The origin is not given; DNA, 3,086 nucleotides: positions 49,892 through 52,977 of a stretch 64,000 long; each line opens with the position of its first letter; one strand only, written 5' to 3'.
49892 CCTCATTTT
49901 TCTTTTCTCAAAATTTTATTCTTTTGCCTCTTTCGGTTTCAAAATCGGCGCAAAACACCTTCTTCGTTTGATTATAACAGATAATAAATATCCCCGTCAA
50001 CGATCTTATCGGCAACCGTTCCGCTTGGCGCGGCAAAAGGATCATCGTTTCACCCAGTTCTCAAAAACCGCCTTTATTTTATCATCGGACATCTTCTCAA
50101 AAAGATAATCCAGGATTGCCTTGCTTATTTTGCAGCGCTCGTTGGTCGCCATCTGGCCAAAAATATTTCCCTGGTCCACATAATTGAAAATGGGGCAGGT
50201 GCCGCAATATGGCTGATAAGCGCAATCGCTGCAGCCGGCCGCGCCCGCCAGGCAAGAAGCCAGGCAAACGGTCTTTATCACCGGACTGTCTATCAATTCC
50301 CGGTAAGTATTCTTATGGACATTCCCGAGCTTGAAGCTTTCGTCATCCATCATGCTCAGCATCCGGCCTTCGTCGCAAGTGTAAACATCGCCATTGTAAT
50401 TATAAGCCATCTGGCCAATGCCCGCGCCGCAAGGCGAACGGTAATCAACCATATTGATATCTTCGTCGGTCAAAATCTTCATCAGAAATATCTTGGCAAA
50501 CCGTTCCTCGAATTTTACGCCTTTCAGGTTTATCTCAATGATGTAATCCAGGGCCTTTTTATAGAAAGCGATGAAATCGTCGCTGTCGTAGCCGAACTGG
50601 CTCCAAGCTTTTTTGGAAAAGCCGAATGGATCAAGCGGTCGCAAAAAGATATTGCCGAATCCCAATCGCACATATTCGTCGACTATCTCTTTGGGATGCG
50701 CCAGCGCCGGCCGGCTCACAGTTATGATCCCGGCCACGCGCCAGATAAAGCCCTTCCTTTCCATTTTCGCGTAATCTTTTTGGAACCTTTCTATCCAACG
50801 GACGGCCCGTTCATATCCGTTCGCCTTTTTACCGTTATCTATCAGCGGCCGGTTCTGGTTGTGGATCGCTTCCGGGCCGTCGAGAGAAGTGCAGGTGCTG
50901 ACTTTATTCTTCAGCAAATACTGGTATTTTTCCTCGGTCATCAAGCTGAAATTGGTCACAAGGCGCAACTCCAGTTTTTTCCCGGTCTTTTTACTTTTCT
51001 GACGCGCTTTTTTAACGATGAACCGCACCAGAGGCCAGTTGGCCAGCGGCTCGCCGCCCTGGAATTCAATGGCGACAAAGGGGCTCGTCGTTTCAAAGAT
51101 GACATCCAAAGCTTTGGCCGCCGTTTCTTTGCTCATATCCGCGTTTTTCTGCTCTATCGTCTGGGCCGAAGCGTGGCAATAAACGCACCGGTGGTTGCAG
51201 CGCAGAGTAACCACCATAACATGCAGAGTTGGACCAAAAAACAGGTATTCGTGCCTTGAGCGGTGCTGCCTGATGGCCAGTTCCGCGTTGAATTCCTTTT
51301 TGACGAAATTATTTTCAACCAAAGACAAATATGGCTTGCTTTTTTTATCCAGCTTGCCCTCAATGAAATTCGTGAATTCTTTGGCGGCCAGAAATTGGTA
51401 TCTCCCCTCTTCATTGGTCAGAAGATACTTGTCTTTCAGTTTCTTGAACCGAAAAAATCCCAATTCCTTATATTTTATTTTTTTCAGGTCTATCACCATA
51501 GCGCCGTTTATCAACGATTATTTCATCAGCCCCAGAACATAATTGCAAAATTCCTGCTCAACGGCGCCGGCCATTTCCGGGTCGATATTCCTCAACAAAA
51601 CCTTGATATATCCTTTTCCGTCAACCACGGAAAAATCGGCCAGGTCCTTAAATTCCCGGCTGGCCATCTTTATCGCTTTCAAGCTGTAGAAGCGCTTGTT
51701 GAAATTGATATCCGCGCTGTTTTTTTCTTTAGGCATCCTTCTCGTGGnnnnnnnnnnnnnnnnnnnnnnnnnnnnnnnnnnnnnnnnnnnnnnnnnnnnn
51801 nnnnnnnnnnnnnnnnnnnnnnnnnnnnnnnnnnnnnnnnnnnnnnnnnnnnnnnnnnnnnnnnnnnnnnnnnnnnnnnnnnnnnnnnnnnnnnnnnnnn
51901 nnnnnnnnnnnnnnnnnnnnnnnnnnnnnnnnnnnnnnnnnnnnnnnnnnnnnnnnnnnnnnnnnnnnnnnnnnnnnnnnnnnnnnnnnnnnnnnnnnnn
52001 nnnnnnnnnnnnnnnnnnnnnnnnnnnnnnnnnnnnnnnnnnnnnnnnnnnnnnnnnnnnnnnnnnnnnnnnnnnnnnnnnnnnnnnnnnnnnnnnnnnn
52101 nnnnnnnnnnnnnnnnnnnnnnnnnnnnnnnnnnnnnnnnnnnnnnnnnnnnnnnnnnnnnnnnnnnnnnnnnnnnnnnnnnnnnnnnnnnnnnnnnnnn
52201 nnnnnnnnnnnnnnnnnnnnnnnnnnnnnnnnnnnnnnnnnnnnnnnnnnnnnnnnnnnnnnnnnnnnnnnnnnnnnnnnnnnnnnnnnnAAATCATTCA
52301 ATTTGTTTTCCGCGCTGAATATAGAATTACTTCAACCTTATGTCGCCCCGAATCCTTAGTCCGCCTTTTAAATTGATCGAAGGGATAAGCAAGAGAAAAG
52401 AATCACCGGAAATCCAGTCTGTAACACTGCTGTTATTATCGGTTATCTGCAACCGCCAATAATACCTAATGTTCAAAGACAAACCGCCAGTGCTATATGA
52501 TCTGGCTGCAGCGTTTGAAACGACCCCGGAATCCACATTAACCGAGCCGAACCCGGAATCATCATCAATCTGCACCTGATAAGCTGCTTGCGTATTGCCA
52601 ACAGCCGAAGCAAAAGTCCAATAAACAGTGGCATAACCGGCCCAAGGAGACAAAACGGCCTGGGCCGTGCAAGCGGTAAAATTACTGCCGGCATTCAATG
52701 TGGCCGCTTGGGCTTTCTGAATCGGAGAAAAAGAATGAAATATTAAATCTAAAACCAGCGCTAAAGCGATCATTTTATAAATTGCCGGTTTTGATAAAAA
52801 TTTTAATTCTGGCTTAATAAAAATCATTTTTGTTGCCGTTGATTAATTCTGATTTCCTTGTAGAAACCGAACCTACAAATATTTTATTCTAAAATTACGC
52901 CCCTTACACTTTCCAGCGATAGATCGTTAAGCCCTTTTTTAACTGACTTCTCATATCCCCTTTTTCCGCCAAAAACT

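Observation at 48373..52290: His-Xaa-Ser (Hxs)-type cassette: repeat peptide flanked by two radical SAM maturases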

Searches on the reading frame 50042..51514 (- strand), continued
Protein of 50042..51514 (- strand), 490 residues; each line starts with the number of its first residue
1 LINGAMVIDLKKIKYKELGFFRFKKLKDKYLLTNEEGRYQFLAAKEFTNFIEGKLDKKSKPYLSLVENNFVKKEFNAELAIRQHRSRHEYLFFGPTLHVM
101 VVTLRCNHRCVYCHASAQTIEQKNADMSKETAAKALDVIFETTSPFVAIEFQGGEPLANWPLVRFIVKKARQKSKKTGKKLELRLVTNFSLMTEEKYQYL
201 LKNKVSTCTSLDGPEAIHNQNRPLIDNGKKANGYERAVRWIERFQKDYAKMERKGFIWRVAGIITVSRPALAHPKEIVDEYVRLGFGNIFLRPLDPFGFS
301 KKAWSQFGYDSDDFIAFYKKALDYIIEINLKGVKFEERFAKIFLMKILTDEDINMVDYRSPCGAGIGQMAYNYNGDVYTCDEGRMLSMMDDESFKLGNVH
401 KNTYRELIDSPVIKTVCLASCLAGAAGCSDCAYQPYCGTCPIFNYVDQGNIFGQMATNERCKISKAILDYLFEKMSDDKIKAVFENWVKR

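Call 39: find_related_loci(query=A1, collection=metagenome_contigs, flank=10000)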
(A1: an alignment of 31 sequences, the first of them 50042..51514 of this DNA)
Query A1 (490 aa) in metagenome_contigs; peptide patterns used: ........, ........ (x = any residue, [..] = any of these).
600 stretches matched a pattern (row limit reached: there are more); 591 encode a relative of the query (tblastn E <= 1e-3); the best 80 are kept; 80 distinct loci.
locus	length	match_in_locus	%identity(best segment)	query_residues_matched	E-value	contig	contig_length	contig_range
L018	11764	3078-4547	100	1-490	0e+0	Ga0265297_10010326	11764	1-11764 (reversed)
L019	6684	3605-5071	71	2-490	0e+0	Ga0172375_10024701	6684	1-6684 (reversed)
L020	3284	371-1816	63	6-490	0e+0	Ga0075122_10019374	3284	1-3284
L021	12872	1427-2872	59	7-488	0e+0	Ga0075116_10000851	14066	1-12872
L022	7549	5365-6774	60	16-489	0e+0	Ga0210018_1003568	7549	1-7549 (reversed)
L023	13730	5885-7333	58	5-489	0e+0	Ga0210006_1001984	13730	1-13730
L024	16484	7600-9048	58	5-489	0e+0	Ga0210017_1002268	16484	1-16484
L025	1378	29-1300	67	69-490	0e+0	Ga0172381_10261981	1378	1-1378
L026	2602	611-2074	59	6-490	0e+0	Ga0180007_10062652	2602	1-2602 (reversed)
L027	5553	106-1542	53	6-488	0e+0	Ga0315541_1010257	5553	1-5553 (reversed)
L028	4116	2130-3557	51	11-490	3e-177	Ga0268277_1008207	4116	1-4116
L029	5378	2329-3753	50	10-489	6e-173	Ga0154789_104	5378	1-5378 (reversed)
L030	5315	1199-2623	49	10-489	1e-168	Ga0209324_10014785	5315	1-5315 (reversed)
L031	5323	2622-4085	48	6-488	1e-168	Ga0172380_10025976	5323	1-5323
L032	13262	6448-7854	50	11-488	6e-163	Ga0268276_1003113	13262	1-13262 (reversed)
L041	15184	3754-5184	49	8-489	9e-159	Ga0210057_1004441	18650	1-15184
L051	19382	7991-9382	52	17-488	7e-167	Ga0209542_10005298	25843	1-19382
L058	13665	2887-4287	48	12-490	1e-151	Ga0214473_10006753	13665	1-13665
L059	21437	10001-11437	48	6-488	5e-151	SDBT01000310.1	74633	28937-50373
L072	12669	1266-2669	44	19-488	4e-144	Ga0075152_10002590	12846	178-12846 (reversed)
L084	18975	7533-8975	43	7-489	3e-141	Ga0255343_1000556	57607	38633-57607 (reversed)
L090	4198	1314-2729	44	19-488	3e-141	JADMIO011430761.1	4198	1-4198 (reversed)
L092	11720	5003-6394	43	23-490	1e-137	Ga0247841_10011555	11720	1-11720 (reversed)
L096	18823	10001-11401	44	21-488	6e-137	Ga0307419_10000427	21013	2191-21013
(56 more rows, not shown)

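Call 46: search_protein_families(library=ncbifam, proteins=[L072:3030-4046:+, L090:3051-4076:+, L084:9045-9938:+, L041:8469-9434:+, L041:6658-8496:+, L058:7025-7930:+, L059:17170-18075:+, L051:11588-12478:+, L092:6757-7644:+, L096:13450-14343:+], max_evalue=1e-20)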
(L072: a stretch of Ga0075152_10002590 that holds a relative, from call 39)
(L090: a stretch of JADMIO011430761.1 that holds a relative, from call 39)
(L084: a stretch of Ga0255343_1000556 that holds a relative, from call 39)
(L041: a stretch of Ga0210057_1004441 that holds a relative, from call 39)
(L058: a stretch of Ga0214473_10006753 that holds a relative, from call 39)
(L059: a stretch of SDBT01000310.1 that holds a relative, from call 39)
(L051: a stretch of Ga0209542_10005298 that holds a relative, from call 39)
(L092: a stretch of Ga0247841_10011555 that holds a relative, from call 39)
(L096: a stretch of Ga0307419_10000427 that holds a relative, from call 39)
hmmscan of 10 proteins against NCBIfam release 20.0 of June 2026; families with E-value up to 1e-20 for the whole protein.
L072:3030-4046:+ (338 aa): 2 families
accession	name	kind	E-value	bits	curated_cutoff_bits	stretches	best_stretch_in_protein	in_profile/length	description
NF038332.1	rSAM_rare_HxsC4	exception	1.3e-182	606.4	500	1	6-334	4-335/335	radical SAM protein HxsC4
TIGR03977.1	rSAM_pair_HxsC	equivalog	3.3e-24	85.3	267.9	1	20-246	29-253/292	His-Xaa-Ser system radical SAM maturase HxsC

L090:3051-4076:+ (341 aa): 2 families
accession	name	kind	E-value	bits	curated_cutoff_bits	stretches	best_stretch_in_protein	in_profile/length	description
NF038332.1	rSAM_rare_HxsC4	exception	6.4e-189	627.2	500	1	8-338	2-335/335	radical SAM protein HxsC4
TIGR03977.1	rSAM_pair_HxsC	equivalog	1.5e-24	86.4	267.9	1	8-249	13-252/292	His-Xaa-Ser system radical SAM maturase HxsC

L084:9045-9938:+ (297 aa): 3 families
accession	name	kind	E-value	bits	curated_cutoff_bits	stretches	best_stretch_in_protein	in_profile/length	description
NF038332.1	rSAM_rare_HxsC4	exception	5.7e-27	94.7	500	1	16-211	23-224/335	radical SAM protein HxsC4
TIGR03977.1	rSAM_pair_HxsC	equivalog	2.7e-23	82.3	267.9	1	10-236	28-261/292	His-Xaa-Ser system radical SAM maturase HxsC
TIGR04545.1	rSAM_ahbD_hemeb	equivalog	8.5e-23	81.3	500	1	12-194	5-188/339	heme b synthase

L041:8469-9434:+ (321 aa): 1 family
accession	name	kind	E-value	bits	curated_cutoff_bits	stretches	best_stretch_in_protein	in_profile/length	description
NF038332.1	rSAM_rare_HxsC4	exception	1e-39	136.6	500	1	6-266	13-267/335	radical SAM protein HxsC4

L041:6658-8496:+ (612 aa): 22 families
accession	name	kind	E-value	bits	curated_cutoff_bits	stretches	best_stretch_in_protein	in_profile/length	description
NF038332.1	rSAM_rare_HxsC4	exception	5.6e-49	167.1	500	1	311-534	15-246/335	radical SAM protein HxsC4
NF047865.1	rSAM_PapB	equivalog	2.6e-39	135.4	340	1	11-199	5-214/330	PapB family radical SAM/SPASM ranthipeptide maturase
TIGR03977.1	rSAM_pair_HxsC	equivalog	8.7e-37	126.6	267.9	1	316-542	31-263/292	His-Xaa-Ser system radical SAM maturase HxsC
TIGR02668.1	moaA_archaeal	equivalog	2.7e-30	105.4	325.25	0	308-506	8-208/303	GTP 3',8-cyclase MoaA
TIGR02666.1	moaA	equivalog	8.9e-30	103.8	284.05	0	314-490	14-198/336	GTP 3',8-cyclase MoaA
TIGR04064.1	rSAM_nif11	equivalog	1.1e-28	100.2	518.7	1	10-120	79-195/459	nif11-like peptide radical SAM maturase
TIGR03978.1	rSAM_paired_1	equivalog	2.4e-27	95.8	370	0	12-116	86-195/466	His-Xaa-Ser system radical SAM maturase HxsB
TIGR03906.1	quino_hemo_SAM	equivalog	9.4e-27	93.8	453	1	12-119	97-211/467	quinohemoprotein amine dehydrogenase maturation protein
TIGR04545.1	rSAM_ahbD_hemeb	equivalog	1e-26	94.2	500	0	316-493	6-184/339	heme b synthase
NF001199.0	PRK00164.2-1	equivalog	5.3e-26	91.5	231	0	308-469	10-173/308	GTP 3',8-cyclase MoaA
TIGR03974.1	rSAM_six_Cys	equivalog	1.5e-25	90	425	1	12-131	100-226/451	thioether cross-link-forming SCIFF peptide maturase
NF045646.2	rSAM_Se_TrsS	equivalog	2e-25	89.2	490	0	314-470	90-250/441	radical SAM (seleno)protein TrsS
TIGR04054.1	rSAM_NirJ1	equivalog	1.5e-24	86.3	650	0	317-482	43-208/387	putative heme d1 biosynthesis radical SAM protein NirJ1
TIGR04068.1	rSAM_ocin_clost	equivalog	1.1e-23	83.9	500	1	10-165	85-243/462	Cys-rich peptide radical SAM maturase CcpM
TIGR04317.1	W_rSAM_matur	equivalog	1.1e-23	83.9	380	0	310-489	4-189/349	tungsten cofactor oxidoreductase radical SAM maturase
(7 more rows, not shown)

L058:7025-7930:+ (301 aa): 2 families
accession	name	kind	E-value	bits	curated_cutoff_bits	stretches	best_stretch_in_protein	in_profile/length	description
NF038332.1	rSAM_rare_HxsC4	exception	4.8e-49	167.3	500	1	2-230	14-245/335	radical SAM protein HxsC4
TIGR03977.1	rSAM_pair_HxsC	equivalog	1.9e-31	109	267.9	1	11-244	34-268/292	His-Xaa-Ser system radical SAM maturase HxsC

L059:17170-18075:+ (301 aa): 3 families
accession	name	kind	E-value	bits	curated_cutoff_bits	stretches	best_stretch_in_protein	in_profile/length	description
NF038332.1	rSAM_rare_HxsC4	exception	1.6e-50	172.1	500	1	4-226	16-242/335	radical SAM protein HxsC4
TIGR03977.1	rSAM_pair_HxsC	equivalog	3.1e-30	105.1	267.9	1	11-239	34-264/292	His-Xaa-Ser system radical SAM maturase HxsC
TIGR04545.1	rSAM_ahbD_hemeb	equivalog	1.1e-23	84.3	500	1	8-173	6-171/339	heme b synthase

L051:11588-12478:+ (296 aa): 4 families
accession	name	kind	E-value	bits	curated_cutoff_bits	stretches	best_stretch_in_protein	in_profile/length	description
NF038332.1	rSAM_rare_HxsC4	exception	2.9e-49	168.1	500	1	2-223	14-242/335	radical SAM protein HxsC4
TIGR03977.1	rSAM_pair_HxsC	equivalog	3.4e-33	114.8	267.9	1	12-243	35-271/292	His-Xaa-Ser system radical SAM maturase HxsC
TIGR04053.2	TIGR04053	equivalog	1.3e-21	77.3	395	1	21-186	32-195/366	TIGR04053 family radical SAM/SPASM domain-containing protein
TIGR04545.1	rSAM_ahbD_hemeb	equivalog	2e-21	76.8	500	1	11-195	9-193/339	heme b synthase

L092:6757-7644:+ (295 aa): 1 family
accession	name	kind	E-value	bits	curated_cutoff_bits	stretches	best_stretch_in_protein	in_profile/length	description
TIGR03977.1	rSAM_pair_HxsC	equivalog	1.6e-48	165.1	267.9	1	8-280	33-289/292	His-Xaa-Ser system radical SAM maturase HxsC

L096:13450-14343:+ (297 aa): 2 families
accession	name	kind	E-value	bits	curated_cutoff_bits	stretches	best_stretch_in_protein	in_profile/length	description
NF038332.1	rSAM_rare_HxsC4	exception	1e-51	176.1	500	1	3-215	15-233/335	radical SAM protein HxsC4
TIGR03977.1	rSAM_pair_HxsC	equivalog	7.2e-31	107.1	267.9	1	11-224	34-253/292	His-Xaa-Ser system radical SAM maturase HxsC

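Call 51: search_dna_similar(query=window:50042-51514:-, collection=plasmids, mode=protein, max_rows=8)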
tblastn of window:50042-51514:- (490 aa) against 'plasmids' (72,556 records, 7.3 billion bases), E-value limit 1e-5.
Records with a match: 538; places in all: 552; records where one place covers at least 80% of the query: 357.
Best place of each record, by identity: <60% 538.
By first word of the organism name: Klebsiella 318; Bacillus 37; Rhizobium 34; Agrobacterium 26; Leisingera 14; Clostridium 12; Paracoccus 10; Sinorhizobium 8; Mesorhizobium 5; Paraclostridium 5; and 45 more.
By predicted mobility (MOB-suite, as given by PLSDB): conjugative 354; non-mobilizable 165; mobilizable 19.
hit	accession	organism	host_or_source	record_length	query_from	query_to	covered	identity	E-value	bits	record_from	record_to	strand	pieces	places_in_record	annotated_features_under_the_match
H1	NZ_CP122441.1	Mesorhizobium sp. WSM4875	Cicer arietinum kabuli,cell culture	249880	17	488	96%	37.5%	1e-95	324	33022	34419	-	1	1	hxsB: His-Xaa-Ser system radical SAM maturase HxsB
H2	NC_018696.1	Paraburkholderia phenoliruptrix BR3459a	Mimosa flocculosa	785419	21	488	96%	37.6%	2e-94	320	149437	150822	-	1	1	hxsB: His-Xaa-Ser system radical SAM maturase HxsB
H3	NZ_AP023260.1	Mesorhizobium sp. L-2-11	Lotus japonicus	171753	17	489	97%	37.0%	2e-92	315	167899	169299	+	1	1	hxsB: His-Xaa-Ser system radical SAM maturase HxsB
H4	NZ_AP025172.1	Cupriavidus sp. P-10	-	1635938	21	490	96%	37.3%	9e-98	330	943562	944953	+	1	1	none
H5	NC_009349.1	Aeromonas salmonicida subsp. salmonicida A449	-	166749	21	490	96%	37.3%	7e-92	313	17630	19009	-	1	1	hxsB: His-Xaa-Ser system radical SAM maturase HxsB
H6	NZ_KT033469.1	Aeromonas salmonicida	-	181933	21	490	96%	37.3%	7e-92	313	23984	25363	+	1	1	hxsB: His-Xaa-Ser system radical SAM maturase HxsB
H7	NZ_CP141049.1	Microvirga lotononidis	-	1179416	21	488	96%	36.6%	4e-89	305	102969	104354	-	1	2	none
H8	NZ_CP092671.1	Leptospira interrogans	Homo sapiens,blood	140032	21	488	96%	36.2%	2e-83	288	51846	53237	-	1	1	hxsB: His-Xaa-Ser system radical SAM maturase HxsB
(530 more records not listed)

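Call 52: search_protein_families(library=padloc, proteins=[window:50042-51514:-], max_evalue=0.001)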
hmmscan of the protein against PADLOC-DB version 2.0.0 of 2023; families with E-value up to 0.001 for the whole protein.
window:50042-51514:- (490 aa): 3 families
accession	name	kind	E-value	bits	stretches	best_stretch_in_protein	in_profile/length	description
PDLC02903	pVip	-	3.5e-11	41.1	1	101-244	5-132/257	Viperins not associated with kinases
PDLC02904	pVip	-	1.3e-08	32.7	1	102-213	9-109/262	Viperins associated with kinases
PDLC02905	pVip-kinase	-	6.4e-06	23.7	1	90-194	177-274/474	Viperin-kinase fusion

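Call 55: get_annotated_region(hit=H5, flank=3500)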
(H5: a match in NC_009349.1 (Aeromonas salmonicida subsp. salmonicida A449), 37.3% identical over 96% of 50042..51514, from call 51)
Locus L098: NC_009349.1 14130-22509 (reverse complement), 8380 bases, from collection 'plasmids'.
description: Aeromonas salmonicida subsp. salmonicida A449 plasmid 4, complete sequence
organism: Aeromonas salmonicida subsp. salmonicida A449 (NCBI taxid 382245)
taxonomy: Bacteria; Pseudomonadota; Gammaproteobacteria; Aeromonadales; Aeromonadaceae; Aeromonas; Aeromonas salmonicida; Aeromonas salmonicida subsp. salmonicida A449
host: -; source: -; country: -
typing (MOB-suite, as given by PLSDB): conjugative; replicon rep_cluster_71; relaxase MOBH,MOBH; mating-pair formation MPF_F
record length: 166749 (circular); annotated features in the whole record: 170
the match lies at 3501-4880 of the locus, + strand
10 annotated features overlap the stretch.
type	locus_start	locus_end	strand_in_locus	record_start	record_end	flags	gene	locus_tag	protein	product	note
CDS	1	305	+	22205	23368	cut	-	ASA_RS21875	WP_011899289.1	KorB domain-containing protein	-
CDS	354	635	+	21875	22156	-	-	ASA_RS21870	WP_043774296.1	helix-turn-helix domain-containing protein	-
CDS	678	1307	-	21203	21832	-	-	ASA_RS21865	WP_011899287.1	type I restriction endonuclease subunit M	-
CDS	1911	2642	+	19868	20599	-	-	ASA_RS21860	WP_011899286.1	hypothetical protein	-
CDS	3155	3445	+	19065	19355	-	hxsD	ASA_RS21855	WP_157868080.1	His-Xaa-Ser system protein HxsD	-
CDS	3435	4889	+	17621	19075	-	hxsB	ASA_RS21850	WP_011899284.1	His-Xaa-Ser system radical SAM maturase HxsB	-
CDS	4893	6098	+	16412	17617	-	hxsC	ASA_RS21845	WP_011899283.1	His-Xaa-Ser system radical SAM maturase HxsC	-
CDS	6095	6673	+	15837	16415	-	hxsA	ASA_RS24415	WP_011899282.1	His-Xaa-Ser repeat protein HxsA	-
CDS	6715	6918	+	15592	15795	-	-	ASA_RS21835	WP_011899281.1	DUF5334 family protein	-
CDS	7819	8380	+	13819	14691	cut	-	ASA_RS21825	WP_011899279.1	TnsA endonuclease N-terminal domain-containing protein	-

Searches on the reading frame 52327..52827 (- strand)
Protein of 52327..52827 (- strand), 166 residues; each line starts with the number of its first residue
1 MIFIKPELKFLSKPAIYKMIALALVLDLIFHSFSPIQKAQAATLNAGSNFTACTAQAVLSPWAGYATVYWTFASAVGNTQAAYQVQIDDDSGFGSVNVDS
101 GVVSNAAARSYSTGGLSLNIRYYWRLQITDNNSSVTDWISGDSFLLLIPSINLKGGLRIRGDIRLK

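Call 3: search_protein_families(library=ncbifam, proteins=[window:52327-52827:-], max_evalue=0.01)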
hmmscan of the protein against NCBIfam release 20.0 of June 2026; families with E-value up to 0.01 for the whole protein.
window:52327-52827:- (166 aa): 1 family
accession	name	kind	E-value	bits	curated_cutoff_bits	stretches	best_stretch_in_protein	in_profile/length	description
NF041573.1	rhamnosid_Stmyc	equivalog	0.00057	17.8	1720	1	69-139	27-102/1028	alpha-L-rhamnosidase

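Call 4: search_protein_families(library=pfam, proteins=[window:52327-52827:-], max_evalue=0.01)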
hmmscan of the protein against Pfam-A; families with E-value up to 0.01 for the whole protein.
window:52327-52827:- (166 aa): 1 family
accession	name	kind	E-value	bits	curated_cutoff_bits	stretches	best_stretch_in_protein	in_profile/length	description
PF25788.1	Ig_Rha78A_N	-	3e-08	34.3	27.4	1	69-141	23-96/105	Rha78A-like, N-terminal immunoglobulin domain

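Call 52: search_protein_families(library=padloc, proteins=[window:52327-52827:-], max_evalue=0.001)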
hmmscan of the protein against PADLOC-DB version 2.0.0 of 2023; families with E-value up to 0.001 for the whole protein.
window:52327-52827:- (166 aa): 0 families
